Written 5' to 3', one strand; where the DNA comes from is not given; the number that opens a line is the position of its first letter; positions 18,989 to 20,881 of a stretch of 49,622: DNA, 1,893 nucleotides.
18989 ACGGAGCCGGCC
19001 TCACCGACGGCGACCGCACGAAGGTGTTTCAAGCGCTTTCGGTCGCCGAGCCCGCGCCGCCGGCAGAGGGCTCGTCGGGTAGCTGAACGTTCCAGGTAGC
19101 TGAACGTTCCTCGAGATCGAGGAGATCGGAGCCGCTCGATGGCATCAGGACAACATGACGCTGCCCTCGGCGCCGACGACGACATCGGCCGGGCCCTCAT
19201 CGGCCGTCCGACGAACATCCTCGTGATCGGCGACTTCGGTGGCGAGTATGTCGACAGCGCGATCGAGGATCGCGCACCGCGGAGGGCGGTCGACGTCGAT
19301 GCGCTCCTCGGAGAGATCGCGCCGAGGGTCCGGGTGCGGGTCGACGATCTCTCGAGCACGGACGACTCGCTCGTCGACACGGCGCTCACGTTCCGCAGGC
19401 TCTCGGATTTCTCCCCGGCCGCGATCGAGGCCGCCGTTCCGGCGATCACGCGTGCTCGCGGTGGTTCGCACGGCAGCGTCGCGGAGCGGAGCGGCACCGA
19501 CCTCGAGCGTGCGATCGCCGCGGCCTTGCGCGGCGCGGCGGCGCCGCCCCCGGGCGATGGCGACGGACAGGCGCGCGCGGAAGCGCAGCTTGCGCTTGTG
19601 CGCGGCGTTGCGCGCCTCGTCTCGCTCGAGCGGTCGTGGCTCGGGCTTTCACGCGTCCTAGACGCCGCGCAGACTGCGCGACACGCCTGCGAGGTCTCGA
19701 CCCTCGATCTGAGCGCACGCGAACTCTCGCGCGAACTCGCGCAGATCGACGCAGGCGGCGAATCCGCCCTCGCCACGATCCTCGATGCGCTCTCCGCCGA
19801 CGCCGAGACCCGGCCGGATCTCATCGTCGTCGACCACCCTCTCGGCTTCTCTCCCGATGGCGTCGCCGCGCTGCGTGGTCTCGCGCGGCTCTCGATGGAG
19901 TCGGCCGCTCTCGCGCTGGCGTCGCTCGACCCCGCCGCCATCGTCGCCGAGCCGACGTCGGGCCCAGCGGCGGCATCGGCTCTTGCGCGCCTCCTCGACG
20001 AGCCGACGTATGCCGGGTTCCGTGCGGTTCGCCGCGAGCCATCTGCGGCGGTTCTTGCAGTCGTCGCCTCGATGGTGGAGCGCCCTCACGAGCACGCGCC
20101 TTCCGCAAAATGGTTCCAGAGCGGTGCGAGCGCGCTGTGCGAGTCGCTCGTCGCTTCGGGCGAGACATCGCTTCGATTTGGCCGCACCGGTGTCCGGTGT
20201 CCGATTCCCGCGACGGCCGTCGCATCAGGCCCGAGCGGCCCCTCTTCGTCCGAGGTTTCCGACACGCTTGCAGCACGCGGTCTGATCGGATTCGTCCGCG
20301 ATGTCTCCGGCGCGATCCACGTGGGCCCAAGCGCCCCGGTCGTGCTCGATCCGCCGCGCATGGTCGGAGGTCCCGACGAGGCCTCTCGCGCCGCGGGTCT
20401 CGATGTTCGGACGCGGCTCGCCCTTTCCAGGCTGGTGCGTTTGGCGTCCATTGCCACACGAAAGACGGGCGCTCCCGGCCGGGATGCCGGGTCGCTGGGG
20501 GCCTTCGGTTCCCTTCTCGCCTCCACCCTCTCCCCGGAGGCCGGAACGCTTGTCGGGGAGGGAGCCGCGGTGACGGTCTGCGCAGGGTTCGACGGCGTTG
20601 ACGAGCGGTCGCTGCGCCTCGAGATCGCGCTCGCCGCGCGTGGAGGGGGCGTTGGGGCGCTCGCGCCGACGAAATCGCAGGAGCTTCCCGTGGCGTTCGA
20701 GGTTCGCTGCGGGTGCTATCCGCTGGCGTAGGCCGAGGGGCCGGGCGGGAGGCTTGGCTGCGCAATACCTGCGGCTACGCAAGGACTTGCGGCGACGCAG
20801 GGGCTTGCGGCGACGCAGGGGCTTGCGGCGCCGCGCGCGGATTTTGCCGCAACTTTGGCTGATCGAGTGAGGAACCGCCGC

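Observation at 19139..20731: A natural TssB-TssC fusion-like third sheath paralogue between tssA and tssB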

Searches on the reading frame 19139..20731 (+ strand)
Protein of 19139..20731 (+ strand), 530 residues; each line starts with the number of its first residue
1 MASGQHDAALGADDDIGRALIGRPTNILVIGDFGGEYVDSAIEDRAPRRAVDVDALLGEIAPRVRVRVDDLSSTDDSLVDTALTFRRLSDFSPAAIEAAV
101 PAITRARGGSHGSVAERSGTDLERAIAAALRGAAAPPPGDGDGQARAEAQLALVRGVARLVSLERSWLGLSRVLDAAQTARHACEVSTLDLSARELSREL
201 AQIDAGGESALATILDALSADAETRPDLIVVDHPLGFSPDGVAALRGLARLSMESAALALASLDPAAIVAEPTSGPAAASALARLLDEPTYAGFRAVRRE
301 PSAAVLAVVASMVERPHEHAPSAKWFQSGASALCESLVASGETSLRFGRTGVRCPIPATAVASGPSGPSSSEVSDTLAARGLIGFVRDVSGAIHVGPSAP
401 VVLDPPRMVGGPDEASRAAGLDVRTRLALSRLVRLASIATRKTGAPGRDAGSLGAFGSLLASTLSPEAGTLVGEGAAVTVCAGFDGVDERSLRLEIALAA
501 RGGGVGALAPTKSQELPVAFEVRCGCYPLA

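Call 3: search_protein_families(library=pfam, proteins=[window:19139-20731:+], max_evalue=1)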
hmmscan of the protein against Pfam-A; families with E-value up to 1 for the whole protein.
window:19139-20731:+ (530 aa): 3 families
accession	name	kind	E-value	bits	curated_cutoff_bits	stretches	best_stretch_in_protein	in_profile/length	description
PF05591.17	T6SS_VipA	-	1.3e-09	38.4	24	1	24-104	27-111/155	Type VI secretion system, VipA, VC_A0107 or Hcp2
PF05943.17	VipB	-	1.6e-07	31.1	27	1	154-312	18-177/301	EvpB/VC_A0108, tail sheath N-terminal domain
PF11464.13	Rbsn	-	0.14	12.3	26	1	174-203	13-42/42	Rabenosyn Rab binding domain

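Call 4: search_protein_families(library=ncbifam, proteins=[window:19139-20731:+], max_evalue=1)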
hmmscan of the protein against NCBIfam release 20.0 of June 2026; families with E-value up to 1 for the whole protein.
window:19139-20731:+ (530 aa): 2 families
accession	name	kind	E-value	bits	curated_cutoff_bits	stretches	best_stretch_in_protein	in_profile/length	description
TIGR03358.1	VI_chp_5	equivalog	2.1e-08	34.1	97.25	1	24-104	30-114/160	type VI secretion system contractile sheath small subunit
TIGR03355.1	VI_chp_2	equivalog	0.00028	19.9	271.5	1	149-308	63-223/473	type VI secretion system contractile sheath large subunit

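Call 5: find_homologous_proteins(query=window:19139-20731:+, max_evalue=0.001)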
Query window:19139-20731:+ (530 aa): 9 proteins with E <= 0.001 among 8000 candidates.
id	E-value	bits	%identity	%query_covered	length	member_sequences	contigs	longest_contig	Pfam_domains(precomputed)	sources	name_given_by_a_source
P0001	0.0e+0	1092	100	100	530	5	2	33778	PF05591.18,PF05943.18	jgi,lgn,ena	-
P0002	2.7e-160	553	54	100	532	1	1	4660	PF05591.18,PF05943.18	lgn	-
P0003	1.9e-109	385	46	99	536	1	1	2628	PF05591.18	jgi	-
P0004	4.3e-109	384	46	99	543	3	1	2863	PF05591.18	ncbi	-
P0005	3.3e-108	381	45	97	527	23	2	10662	PF05591.18,PF05943.18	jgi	jgi:hypothetical protein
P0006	1.9e-105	372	46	98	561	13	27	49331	PF05591.18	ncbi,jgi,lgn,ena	jgi:hypothetical protein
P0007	2.4e-105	372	44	97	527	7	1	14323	PF05591.18,PF05943.18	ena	-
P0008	2.5e-99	352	45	96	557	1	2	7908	PF05591.18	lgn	-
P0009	1.4e-98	349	44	97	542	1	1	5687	PF05591.18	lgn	-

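Call 12: find_related_loci(query=A1, collection=genome_contigs, flank=10000)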
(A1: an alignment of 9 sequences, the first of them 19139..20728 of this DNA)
Query A1 (530 aa) in genome_contigs; peptide patterns used: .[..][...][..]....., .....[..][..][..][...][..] (x = any residue, [..] = any of these).
176 stretches matched a pattern; 2 encode a relative of the query (tblastn E <= 1e-3); 2 distinct loci.
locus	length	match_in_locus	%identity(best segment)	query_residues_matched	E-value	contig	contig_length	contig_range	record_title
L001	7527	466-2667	45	15-530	1e-109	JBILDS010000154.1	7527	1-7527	MAG: Phycisphaerales bacterium isolate ME2016-07-22_3300044628_group7_bin125 Rohwer_bin1563_scaffold_10328_c1, whole gen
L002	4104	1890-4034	46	9-529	5e-103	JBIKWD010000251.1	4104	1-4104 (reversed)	MAG: Phycisphaerales bacterium isolate ME2015-09-01_3300035663_group6_bin77 Rohwer_bin1561_scaffold_27943_c1, whole geno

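Call 14: find_encoding_contigs(protein=P0006, flank=10000, max_places=4)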
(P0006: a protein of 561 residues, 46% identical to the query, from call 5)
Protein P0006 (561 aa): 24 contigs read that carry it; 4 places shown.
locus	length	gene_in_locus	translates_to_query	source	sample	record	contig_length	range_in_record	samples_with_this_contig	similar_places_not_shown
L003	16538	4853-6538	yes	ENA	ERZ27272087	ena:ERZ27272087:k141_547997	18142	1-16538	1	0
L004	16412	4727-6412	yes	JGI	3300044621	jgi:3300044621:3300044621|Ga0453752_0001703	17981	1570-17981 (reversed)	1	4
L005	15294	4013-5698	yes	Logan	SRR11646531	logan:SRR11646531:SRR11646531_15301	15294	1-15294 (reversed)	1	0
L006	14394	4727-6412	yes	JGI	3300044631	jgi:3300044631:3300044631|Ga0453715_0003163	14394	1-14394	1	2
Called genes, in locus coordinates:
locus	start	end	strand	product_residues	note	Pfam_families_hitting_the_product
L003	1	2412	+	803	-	?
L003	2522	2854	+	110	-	-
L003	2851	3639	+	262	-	PF04542:Sigma70_r2, PF04545:Sigma70_r4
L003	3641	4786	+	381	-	-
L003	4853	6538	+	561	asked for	PF05591:T6SS_VipA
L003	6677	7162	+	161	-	PF05591:T6SS_VipA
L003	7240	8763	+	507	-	PF05943:VipB, PF18945:VipB_2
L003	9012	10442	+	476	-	PF05943:VipB, PF18945:VipB_2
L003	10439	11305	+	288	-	PF13432:TPR_16 (weak), PF14559:TPR_19, PF07024:ImpE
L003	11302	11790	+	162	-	PF04965:GPW_gp25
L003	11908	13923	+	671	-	PF05947:T6SS_TssF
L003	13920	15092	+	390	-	PF06996:T6SS_TssG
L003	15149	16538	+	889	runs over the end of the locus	PF13191:AAA_16 (faint), PF13401:AAA_22 (faint), PF00004:AAA, PF17871:AAA_lid_9, PF07724:AAA_2, PF07728:AAA_5 (weak), PF10431:ClpB_D2-small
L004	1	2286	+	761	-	?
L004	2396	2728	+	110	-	-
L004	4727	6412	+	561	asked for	PF05591:T6SS_VipA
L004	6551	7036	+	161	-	PF05591:T6SS_VipA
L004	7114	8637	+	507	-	PF05943:VipB, PF18945:VipB_2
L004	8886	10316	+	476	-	PF05943:VipB, PF18945:VipB_2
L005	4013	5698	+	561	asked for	PF05591:T6SS_VipA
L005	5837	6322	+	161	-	PF05591:T6SS_VipA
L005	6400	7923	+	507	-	PF05943:VipB, PF18945:VipB_2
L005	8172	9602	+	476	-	PF05943:VipB, PF18945:VipB_2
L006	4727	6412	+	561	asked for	PF05591:T6SS_VipA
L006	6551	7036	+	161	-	PF05591:T6SS_VipA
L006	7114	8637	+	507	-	PF05943:VipB, PF18945:VipB_2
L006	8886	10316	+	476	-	PF05943:VipB, PF18945:VipB_2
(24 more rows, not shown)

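Call 17: search_solved_structures(query=A1, max_evalue=1, show_alignments=4)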
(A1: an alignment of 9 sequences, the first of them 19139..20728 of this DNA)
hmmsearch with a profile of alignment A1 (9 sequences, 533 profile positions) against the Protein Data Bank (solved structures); distinct sequences matched with E-value up to 1: 9.
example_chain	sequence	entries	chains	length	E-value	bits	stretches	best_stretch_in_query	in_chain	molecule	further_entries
5urw_1A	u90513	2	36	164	9.1e-09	37.8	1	18-109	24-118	TssB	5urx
5n8n_B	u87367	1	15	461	2.6e-07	33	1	148-307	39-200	EvpB family type VI secretion protein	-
5myu_a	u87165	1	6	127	4.5e-07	32.2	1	17-110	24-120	Uncharacterized protein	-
3j9g_A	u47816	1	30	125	6e-07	31.8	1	22-110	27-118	VipA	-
5ojq_a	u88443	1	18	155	8.8e-07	31.3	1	22-113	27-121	VipA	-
5mxn_a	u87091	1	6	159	9.4e-07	31.2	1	22-113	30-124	Type VI secretion protein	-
9n4v_A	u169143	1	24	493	0.00051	22.1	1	149-312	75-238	DUF877 family protein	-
9n4v_B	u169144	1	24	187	0.0064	18.5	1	20-108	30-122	Type VI secretion system contractile sheath small subunit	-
5n8n_A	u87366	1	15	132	0.017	17.1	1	24-109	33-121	Type VI secretion protein, family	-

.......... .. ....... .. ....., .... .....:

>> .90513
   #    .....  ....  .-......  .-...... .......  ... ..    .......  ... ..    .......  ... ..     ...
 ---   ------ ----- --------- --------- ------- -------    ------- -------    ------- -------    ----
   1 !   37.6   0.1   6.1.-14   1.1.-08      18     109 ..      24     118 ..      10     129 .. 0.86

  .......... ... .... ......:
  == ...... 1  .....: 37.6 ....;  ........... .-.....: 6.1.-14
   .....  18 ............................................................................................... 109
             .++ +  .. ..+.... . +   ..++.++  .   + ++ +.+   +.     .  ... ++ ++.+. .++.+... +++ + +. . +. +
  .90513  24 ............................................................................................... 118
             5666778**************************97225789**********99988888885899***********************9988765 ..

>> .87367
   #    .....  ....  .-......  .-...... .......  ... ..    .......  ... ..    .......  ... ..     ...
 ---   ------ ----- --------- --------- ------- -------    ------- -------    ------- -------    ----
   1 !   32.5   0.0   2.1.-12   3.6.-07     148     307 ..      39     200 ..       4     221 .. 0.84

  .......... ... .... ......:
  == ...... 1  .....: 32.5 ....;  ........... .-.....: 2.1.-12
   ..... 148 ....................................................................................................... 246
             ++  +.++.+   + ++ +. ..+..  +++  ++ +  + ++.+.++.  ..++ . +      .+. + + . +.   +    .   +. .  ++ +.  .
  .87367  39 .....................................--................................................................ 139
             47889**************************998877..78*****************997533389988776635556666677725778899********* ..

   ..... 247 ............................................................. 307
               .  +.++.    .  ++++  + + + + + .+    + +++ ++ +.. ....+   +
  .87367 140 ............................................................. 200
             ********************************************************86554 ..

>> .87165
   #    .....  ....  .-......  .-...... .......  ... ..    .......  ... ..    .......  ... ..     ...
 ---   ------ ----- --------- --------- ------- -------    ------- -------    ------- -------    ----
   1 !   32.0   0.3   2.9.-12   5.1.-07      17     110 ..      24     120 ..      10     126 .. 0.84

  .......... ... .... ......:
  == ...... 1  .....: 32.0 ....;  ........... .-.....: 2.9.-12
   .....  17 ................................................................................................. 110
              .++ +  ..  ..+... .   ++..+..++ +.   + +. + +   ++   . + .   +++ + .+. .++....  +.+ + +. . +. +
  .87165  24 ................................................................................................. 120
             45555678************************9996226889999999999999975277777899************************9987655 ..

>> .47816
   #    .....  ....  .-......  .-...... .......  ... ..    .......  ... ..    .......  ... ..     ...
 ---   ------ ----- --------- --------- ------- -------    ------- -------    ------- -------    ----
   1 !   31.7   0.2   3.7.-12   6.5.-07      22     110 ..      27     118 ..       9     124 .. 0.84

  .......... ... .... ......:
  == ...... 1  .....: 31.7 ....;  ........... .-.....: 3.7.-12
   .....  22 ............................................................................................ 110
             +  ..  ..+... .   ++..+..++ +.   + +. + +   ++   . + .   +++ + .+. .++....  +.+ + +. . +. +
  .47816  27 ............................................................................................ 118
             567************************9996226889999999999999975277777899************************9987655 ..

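Call 23: predict_structure(alignment_id=A1)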
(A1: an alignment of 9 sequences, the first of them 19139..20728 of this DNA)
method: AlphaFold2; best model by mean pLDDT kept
length: 530 residues; sequences in the alignment: 9
mean_pLDDT: 77.0   pTM: 0.83
mean pLDDT of the five models: 77.0, 71.6, 67.6, 59.1, 56.0
residues with pLDDT >= 90: 157; 70-90: 235; 50-70: 61; < 50: 77
segments of 3 or more residues with pLDDT < 50: 1-11, 108-140, 342-348, 404-412, 503-518
pLDDT, mean of each block of 10 residues (from residue 1): 36 72 93 76 90 92 81 68 87 81 57 35 43 41 68 79 93 91 90 92 93 93 94 90 93 91 78 69 84 83 85 83 86 86 47 76 65 84 84 75 46 64 85 93 89 94 89 82 83 88 39 47 79
secondary structure, 60 per line:
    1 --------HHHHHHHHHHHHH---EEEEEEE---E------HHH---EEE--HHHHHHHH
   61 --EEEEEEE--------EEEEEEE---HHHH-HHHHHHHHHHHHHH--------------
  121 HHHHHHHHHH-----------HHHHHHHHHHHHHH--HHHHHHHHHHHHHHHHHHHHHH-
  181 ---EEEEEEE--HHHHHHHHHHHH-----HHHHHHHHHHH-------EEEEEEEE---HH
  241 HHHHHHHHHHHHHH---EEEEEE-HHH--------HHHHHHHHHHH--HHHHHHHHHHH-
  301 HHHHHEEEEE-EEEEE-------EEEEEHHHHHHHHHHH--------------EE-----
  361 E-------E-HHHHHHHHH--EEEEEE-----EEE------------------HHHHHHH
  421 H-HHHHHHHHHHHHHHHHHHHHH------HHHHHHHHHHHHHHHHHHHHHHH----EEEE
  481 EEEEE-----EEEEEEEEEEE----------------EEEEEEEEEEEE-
elements in order: H9-21 E25-31 E48-50 H53-60 E63-69 E78-84 H88-91 H93-106 H121-130 H142-155 H158-179 E184-190 H193-204 H210-220 E228-235 H239-254 E258-263 H276-286 H289-299 H301-305 E306-310 E312-316 E324-328 H329-339 H371-379 E382-387 E393-395 H414-421 H423-443 H450-472 E477-485 E491-501 E518-529

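Call 27: fold_search(model_id=the predicted structure, library=pdb)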
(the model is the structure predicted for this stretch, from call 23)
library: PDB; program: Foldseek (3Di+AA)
matches with E <= 10: 434; with E <= 0.001: 22
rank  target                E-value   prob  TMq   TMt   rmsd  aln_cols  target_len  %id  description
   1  5n8n_B                4.7e-10  1.00  0.52  0.59  13.7       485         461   14  Contracted sheath of a Pseudomonas aeruginosa type six secretion system consisting of TssB1 and TssC1 (released 2018-01-10)
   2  3j9o_B                9.5e-09  1.00  0.50  0.61   7.6       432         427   15  CryoEM structure of a type VI secretion system (released 2015-03-18)
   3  9n4v_A                1.7e-08  1.00  0.48  0.67   6.7       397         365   17  Azotobacter vinelandii extended type VI secretion system sheath tube complex (released 2025-07-16)
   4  5urx_1B               1.1e-07  1.00  0.48  0.58   7.9       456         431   14  Structure of the contracted type VI secretion system sheath in Myxococcus xanthus (released 2017-05-10)
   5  5urw_1B               1.5e-07  1.00  0.48  0.60   6.8       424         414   15  Structure of the extended type VI secretion system sheath in Myxococcus xanthus (released 2017-05-10)
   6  3j9g_2                2.9e-07  1.00  0.47  0.56   7.2       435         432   13  Atomic model of the VipA/VipB, the type six secretion system contractile sheath of Vibrio cholerae from cryo-EM (released 2015-03-11)
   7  5myu_MODEL_1_A        3.0e-07  1.00  0.47  0.56   8.1       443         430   14  VipA-N2/VipB contracted sheath of type VI secretion system (released 2017-08-02)
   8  3j9q_A                3.9e-07  1.00  0.41  0.54  12.2       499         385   11  Atomic structures of a bactericidal contractile nanotube in its pre- and post-contraction states (released 2015-04-01)
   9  5mxn_MODEL_1_A        1.9e-06  1.00  0.48  0.53  11.4       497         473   13  Atomic model of the VipA/VipB/Hcp, the type six secretion system non-contractile sheath-tube of Vibrio cholera (released 2017-08-02)
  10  5ojq_A                2.1e-06  1.00  0.48  0.53  11.2       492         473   13  The modeled structure of of wild type extended type VI secretion system sheath/tube complex in vibrio cholerae based o (released 2017-08-09)
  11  6rc8_B                5.2e-06  1.00  0.36  0.50   7.6       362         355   14  Cryo-EM structure of the anti-feeding prophage (AFP) helical sheath in contracted state (released 2019-04-17)
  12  6u5b_A                2.1e-05  1.00  0.36  0.47   6.7       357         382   14  CryoEM Structure of Pyocin R2 - precontracted - baseplate (released 2020-04-15)
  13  9qgp_4A               4.0e-05  1.00  0.37  0.52   6.1       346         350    9  Cryo-EM structure of the PlPVC1 sheath, 6-fold symmetrized (C6), in contracted state (released 2025-10-29)
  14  6rao_E                4.9e-05  1.00  0.39  0.51   7.7       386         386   14  Cryo-EM structure of the anti-feeding prophage (AFP) baseplate, 6-fold symmetrised (released 2019-04-17)
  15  3j9r_0                6.7e-05  1.00  0.35  0.47   6.8       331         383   11  Atomic structures of a bactericidal contractile nanotube in its pre- and post-contraction states (released 2015-04-01)
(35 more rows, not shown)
